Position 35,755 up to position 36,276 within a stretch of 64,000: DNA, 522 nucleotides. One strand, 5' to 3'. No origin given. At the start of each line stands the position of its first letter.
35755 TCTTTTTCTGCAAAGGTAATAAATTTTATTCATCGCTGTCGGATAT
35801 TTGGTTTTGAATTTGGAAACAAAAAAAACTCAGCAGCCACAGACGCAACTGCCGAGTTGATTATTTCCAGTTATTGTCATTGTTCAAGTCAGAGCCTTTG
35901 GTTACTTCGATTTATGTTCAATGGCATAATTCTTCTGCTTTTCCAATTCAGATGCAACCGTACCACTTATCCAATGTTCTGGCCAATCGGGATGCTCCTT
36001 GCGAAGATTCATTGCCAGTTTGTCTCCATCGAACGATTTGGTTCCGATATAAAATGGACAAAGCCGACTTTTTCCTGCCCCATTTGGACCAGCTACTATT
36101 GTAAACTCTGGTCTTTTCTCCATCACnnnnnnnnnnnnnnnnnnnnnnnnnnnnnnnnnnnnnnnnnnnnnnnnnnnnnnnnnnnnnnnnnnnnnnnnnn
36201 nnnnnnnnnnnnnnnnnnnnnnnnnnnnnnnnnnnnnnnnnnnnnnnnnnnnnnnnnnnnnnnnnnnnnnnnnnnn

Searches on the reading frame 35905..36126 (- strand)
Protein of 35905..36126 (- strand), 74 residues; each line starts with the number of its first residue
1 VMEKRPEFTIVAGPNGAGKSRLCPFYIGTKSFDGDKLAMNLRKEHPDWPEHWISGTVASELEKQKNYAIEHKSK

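Call 77: search_protein_families(library=pfam, max_evalue=0.001, proteins=[window:35905-36126:-])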
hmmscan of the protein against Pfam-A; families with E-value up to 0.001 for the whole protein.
window:35905-36126:- (74 aa): 0 families

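Call 85: search_protein_families(library=padloc, max_evalue=0.01, proteins=[window:35905-36126:-])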
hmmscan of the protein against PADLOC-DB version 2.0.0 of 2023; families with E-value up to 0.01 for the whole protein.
window:35905-36126:- (74 aa): 7 families
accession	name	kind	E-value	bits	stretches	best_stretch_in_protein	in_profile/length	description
PDLC02981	AriAB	-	0.00091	16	1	3-20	20-37/694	-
PDLC00285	PtuA1|PtuA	-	0.0027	15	1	5-39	25-58/432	AAA ATPase domain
PDLC04176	HEC-01A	-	0.0035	14.7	1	2-23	19-40/371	-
PDLC00290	PtuA1|PtuA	-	0.0054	14.1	1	6-65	23-81/414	AAA ATPase domain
PDLC04135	mad3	-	0.0074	13.9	1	6-20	22-36/374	mads_3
PDLC00269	PtuA1|PtuA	-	0.0076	13.5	1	4-65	30-90/446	AAA ATPase domain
PDLC00266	PtuA1|PtuA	-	0.0076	13.5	1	4-23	23-42/483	AAA ATPase domain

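Call 86: search_protein_families(library=phrogs, max_evalue=0.01, proteins=[window:35905-36126:-])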
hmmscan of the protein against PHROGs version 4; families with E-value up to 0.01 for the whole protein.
window:35905-36126:- (74 aa): 1 family
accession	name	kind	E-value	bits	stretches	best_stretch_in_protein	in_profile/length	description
phrog_2071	-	other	6.3e-05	23.9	1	3-71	13-82/282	ATPase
